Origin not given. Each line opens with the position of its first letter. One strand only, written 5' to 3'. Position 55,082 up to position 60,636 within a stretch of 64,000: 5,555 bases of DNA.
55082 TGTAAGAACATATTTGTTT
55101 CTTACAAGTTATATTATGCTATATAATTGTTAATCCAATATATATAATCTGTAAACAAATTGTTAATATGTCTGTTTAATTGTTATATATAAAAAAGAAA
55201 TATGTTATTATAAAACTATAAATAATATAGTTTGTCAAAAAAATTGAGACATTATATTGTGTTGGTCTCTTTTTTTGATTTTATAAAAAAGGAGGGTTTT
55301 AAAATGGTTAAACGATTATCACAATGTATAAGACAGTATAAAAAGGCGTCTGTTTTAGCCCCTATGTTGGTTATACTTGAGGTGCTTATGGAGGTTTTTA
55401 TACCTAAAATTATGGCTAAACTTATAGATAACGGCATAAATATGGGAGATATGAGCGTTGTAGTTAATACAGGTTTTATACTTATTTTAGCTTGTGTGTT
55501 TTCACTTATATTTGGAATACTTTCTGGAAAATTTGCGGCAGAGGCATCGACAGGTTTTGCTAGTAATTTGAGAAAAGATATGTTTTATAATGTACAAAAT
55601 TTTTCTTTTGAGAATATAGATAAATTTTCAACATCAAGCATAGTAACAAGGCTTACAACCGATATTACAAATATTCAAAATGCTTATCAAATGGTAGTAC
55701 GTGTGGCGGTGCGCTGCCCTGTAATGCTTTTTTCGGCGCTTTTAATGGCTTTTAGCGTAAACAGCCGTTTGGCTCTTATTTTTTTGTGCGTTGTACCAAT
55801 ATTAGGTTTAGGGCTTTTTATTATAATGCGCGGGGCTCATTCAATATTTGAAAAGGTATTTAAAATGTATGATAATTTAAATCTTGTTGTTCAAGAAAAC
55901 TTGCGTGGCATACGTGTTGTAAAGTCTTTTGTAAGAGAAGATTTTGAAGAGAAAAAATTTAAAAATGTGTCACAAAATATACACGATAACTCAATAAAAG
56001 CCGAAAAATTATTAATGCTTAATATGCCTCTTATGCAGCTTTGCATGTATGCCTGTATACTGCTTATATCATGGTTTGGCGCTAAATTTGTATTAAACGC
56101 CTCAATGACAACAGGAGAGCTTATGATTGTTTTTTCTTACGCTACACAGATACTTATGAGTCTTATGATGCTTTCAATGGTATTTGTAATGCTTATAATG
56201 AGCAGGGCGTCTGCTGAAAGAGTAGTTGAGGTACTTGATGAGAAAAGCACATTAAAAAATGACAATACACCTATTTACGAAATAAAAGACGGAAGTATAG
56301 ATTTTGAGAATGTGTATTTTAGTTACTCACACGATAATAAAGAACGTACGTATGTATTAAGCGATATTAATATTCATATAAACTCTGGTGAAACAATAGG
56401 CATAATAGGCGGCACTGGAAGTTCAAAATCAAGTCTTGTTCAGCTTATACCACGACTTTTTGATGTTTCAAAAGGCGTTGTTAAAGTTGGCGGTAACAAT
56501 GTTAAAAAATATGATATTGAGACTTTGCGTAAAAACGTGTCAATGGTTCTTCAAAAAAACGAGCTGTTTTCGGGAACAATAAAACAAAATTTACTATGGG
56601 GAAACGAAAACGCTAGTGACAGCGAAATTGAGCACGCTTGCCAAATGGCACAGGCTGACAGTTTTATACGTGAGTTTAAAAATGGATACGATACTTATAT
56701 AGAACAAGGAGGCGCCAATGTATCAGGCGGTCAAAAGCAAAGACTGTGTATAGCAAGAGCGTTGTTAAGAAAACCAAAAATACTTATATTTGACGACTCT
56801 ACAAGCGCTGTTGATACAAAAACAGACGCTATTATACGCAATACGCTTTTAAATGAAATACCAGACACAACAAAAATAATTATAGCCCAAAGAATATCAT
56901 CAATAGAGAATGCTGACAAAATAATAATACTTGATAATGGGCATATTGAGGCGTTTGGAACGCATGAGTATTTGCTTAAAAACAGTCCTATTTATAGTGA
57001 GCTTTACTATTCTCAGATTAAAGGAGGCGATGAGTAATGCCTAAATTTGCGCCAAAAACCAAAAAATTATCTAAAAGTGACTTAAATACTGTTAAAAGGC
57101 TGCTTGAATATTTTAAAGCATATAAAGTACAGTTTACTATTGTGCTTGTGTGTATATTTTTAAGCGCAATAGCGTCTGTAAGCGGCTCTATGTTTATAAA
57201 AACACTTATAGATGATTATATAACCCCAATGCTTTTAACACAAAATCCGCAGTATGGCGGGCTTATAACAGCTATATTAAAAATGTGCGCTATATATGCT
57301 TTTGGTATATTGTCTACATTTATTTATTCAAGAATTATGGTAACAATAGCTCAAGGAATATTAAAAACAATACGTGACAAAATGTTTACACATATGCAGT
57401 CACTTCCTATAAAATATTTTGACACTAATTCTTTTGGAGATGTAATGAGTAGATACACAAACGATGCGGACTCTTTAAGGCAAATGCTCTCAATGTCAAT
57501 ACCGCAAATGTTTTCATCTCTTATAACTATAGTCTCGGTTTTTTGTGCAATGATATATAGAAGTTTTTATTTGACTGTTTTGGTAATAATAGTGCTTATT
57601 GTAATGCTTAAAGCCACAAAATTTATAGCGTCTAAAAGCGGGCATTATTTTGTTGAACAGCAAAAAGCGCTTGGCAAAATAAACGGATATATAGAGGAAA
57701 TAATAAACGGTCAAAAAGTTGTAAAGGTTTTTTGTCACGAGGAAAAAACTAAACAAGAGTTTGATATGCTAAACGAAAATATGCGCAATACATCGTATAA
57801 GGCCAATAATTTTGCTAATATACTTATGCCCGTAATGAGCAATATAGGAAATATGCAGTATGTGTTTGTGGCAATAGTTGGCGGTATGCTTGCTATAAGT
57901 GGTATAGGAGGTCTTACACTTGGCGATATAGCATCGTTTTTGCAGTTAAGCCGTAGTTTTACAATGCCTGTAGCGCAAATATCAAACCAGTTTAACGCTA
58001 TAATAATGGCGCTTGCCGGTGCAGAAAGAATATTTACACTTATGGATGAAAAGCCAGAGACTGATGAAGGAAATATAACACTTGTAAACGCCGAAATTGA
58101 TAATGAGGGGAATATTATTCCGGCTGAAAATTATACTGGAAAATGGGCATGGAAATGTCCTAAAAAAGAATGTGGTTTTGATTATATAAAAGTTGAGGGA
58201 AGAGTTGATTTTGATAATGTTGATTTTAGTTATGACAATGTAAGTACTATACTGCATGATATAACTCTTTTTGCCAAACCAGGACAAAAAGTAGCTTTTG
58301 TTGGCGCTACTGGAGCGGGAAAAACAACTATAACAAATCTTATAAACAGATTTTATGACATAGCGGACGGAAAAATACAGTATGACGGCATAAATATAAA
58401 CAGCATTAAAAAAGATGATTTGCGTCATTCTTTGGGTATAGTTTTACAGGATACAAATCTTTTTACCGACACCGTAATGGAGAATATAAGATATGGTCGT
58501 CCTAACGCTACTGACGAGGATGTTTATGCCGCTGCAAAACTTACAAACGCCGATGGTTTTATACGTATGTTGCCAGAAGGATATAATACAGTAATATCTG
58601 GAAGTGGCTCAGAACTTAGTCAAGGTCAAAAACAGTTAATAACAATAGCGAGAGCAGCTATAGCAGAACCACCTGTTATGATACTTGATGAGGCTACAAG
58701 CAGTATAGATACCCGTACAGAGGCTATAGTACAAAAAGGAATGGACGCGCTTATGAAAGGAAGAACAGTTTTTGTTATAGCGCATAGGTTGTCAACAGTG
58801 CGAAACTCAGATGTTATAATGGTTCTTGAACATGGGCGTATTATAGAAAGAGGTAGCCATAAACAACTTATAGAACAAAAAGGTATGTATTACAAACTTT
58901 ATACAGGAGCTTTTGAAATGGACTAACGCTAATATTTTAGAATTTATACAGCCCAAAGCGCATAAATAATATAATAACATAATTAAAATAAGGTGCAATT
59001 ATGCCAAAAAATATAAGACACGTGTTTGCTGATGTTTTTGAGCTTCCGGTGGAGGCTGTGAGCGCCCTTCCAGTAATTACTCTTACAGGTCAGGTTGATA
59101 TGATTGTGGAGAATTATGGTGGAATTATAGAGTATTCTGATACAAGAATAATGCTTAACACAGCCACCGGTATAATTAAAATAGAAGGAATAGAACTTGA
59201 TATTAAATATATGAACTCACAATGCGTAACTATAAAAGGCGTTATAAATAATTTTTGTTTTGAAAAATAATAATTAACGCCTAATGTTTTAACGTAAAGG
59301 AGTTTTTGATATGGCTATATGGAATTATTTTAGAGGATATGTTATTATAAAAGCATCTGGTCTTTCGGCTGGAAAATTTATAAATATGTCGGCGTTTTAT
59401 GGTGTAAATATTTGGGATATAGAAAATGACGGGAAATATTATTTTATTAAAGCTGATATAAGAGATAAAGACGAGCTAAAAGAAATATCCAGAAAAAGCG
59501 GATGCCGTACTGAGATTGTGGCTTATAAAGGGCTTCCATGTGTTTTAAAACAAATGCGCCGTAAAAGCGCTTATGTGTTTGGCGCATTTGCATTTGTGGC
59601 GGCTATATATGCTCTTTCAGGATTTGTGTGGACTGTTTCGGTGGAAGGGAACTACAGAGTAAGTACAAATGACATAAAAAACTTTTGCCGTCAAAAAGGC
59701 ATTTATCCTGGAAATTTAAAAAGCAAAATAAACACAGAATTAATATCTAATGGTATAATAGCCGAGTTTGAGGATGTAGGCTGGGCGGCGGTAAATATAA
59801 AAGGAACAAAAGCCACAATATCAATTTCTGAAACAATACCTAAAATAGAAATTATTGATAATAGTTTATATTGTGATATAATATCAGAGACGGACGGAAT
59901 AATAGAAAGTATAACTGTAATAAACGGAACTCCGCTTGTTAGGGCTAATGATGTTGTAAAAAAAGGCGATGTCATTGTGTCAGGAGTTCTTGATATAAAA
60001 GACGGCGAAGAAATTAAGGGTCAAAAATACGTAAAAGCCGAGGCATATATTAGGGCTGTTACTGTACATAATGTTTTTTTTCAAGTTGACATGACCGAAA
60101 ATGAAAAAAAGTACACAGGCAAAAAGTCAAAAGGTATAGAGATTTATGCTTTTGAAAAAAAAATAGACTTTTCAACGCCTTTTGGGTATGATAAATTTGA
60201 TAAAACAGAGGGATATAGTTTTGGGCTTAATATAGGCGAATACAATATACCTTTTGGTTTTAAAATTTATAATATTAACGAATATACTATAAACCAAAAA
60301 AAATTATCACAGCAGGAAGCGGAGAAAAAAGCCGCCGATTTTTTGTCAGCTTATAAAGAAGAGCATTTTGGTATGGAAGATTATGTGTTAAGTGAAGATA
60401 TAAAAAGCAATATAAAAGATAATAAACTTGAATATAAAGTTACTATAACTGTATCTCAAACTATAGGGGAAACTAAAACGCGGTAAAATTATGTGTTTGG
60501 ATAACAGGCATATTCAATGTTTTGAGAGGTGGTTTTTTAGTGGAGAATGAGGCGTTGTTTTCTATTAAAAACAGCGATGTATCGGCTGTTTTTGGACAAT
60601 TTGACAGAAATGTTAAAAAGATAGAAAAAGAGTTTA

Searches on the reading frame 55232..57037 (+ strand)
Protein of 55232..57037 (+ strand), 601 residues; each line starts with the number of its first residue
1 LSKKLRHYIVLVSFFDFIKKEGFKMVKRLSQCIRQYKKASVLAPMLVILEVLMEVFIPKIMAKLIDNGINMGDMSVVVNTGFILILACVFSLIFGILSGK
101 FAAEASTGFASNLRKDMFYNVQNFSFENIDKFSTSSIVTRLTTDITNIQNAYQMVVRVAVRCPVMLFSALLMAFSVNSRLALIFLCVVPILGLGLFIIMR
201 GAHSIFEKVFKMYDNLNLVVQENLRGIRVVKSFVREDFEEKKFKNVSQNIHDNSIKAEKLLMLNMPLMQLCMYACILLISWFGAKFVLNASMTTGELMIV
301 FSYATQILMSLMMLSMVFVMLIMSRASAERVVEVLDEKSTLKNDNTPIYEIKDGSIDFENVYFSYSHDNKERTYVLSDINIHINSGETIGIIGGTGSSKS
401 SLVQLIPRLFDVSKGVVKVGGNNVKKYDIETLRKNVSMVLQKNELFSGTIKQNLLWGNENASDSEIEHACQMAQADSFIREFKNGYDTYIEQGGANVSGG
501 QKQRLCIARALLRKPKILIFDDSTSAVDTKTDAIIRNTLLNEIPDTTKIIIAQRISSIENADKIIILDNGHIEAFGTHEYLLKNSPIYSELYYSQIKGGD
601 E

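Call 71: search_protein_families(library=pfam, proteins=[window:55232-57037:+], max_evalue=0.01)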
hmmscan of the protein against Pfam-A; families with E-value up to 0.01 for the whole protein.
window:55232-57037:+ (601 aa): 2 families
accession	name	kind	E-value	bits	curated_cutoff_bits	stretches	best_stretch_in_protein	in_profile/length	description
PF00664.28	ABC_membrane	-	4.3e-45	155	28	1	43-311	4-274/274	ABC transporter transmembrane region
PF00005.33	ABC_tran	-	8.5e-28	98.1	25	1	376-525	1-137/137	ABC transporter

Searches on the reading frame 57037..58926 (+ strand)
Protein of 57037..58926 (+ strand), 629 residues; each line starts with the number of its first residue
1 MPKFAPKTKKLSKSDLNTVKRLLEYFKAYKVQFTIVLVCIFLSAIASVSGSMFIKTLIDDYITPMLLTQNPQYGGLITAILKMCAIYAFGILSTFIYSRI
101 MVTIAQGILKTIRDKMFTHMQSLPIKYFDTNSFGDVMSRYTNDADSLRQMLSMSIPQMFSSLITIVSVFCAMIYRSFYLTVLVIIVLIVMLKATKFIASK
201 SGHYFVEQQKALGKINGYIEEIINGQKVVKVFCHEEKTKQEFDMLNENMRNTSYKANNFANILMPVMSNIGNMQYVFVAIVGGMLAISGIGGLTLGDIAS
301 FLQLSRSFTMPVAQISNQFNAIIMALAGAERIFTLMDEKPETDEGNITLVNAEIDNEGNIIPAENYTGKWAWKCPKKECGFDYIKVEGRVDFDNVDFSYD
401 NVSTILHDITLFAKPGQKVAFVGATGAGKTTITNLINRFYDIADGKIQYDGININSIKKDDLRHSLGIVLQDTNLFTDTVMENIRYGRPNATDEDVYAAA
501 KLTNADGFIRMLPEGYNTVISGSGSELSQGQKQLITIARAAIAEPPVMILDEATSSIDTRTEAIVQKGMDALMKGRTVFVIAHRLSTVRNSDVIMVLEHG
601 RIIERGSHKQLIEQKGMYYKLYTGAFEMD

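Call 71: search_protein_families(library=pfam, proteins=[window:57037-58926:+], max_evalue=0.01)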
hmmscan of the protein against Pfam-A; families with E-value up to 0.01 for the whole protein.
window:57037-58926:+ (629 aa): 3 families
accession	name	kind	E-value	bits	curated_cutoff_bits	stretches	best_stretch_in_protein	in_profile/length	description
PF00664.28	ABC_membrane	-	4.1e-51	174.7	28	1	34-312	2-274/274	ABC transporter transmembrane region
PF00005.33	ABC_tran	-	2.3e-27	96.7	25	1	406-555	1-137/137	ABC transporter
PF02463.25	SMC_N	-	1.4e-05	25.1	40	1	393-596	114-210/220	RecF/RecN/SMC N terminal domain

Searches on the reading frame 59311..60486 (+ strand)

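Call 71: search_protein_families(library=pfam, proteins=[window:59311-60486:+], max_evalue=0.01)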
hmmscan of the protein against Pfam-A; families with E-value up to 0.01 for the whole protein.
window:59311-60486:+ (391 aa): 1 family
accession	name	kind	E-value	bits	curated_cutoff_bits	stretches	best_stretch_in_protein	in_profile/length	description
PF06898.16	YqfD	-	1.6e-96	323.9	25.2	1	5-385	1-379/379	Putative stage IV sporulation protein YqfD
